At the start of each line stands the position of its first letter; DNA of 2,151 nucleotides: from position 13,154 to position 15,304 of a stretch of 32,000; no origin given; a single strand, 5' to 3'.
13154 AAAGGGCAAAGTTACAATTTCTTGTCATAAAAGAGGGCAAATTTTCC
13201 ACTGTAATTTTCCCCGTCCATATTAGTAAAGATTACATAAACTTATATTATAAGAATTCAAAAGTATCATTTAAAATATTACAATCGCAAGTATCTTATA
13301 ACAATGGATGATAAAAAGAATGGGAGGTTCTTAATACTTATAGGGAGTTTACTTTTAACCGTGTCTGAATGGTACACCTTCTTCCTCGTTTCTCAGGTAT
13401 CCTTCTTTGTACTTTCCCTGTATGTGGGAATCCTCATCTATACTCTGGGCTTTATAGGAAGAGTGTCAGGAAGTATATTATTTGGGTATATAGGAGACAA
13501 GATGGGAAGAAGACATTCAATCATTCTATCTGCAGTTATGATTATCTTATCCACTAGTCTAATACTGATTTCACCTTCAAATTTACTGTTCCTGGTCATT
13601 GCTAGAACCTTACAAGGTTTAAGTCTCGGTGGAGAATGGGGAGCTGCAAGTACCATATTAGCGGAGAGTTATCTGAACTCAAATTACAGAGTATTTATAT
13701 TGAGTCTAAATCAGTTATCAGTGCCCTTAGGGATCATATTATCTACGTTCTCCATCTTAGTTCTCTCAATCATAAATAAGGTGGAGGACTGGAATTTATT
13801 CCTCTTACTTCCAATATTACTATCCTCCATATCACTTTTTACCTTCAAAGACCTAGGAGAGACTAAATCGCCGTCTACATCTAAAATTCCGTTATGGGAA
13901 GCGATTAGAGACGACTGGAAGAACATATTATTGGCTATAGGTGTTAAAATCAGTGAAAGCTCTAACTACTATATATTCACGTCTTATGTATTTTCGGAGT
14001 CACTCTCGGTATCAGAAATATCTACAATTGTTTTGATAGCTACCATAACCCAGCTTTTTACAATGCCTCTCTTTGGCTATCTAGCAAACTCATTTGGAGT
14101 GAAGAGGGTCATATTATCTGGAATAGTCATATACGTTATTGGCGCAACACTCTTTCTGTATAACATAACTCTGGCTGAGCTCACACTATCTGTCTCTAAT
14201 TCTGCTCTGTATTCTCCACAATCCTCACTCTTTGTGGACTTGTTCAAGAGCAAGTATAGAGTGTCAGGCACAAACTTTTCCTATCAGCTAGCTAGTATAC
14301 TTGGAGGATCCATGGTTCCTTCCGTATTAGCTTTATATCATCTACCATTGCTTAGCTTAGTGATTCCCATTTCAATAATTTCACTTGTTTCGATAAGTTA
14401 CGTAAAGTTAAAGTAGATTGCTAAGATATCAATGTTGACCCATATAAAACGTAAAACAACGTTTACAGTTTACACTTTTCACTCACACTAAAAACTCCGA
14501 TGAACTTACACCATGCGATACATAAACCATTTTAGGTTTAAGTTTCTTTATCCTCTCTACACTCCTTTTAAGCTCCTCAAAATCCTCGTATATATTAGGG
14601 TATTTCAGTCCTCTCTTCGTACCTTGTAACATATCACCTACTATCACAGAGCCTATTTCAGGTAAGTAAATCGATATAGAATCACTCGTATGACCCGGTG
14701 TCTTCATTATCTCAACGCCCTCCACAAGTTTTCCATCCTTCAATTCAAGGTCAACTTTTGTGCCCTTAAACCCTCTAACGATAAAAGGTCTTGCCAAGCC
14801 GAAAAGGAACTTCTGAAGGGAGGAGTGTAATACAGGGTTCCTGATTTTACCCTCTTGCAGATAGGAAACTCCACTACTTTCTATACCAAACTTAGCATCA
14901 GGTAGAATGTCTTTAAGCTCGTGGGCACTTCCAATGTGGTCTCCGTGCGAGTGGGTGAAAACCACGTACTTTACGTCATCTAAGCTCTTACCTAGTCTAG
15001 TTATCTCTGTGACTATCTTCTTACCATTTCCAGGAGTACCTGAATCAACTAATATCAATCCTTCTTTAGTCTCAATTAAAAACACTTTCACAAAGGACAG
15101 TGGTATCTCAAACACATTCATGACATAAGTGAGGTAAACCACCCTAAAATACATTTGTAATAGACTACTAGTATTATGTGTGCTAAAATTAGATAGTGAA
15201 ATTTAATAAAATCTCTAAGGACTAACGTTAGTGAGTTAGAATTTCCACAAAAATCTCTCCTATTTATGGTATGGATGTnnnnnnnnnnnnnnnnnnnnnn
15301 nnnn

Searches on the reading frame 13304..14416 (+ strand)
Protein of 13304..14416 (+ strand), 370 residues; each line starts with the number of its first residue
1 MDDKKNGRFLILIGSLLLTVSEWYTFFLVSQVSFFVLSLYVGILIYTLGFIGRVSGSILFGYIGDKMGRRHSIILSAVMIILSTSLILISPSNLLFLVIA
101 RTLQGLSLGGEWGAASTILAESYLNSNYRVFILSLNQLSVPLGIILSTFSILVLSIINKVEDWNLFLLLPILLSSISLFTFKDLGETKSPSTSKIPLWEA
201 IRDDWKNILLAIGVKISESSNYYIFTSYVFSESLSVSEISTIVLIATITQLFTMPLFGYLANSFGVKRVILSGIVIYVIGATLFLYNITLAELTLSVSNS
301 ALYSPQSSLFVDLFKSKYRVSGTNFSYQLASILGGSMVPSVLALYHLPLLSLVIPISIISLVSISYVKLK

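Call 20: search_protein_families(library=pfam, proteins=[window:13304-14416:+], max_evalue=0.001)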
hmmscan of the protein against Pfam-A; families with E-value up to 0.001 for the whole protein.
window:13304-14416:+ (370 aa): 3 families
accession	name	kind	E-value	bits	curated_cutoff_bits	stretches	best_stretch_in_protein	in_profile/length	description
PF07690.21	MFS_1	-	4.8e-21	75.5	33.4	2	12-205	2-203/347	Major Facilitator Superfamily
PF00083.30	Sugar_tr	-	3.3e-20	72.9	22.3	1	12-179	18-186/452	Sugar (and other) transporter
PF13347.12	MFS_2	-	8.2e-05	21.8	27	0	44-110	262-330/427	MFS/sugar transport protein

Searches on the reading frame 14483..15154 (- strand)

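Call 20: search_protein_families(library=pfam, proteins=[window:14483-15154:-], max_evalue=0.001)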
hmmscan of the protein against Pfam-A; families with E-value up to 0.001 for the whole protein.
window:14483-15154:- (223 aa): 2 families
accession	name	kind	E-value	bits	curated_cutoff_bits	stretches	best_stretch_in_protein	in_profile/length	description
PF00753.33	Lactamase_B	-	2e-30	106.6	22.7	1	21-214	5-196/196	Metallo-beta-lactamase superfamily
PF19583.5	ODP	-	5.7e-07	30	27.2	1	23-199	4-160/194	ODP family beta lactamase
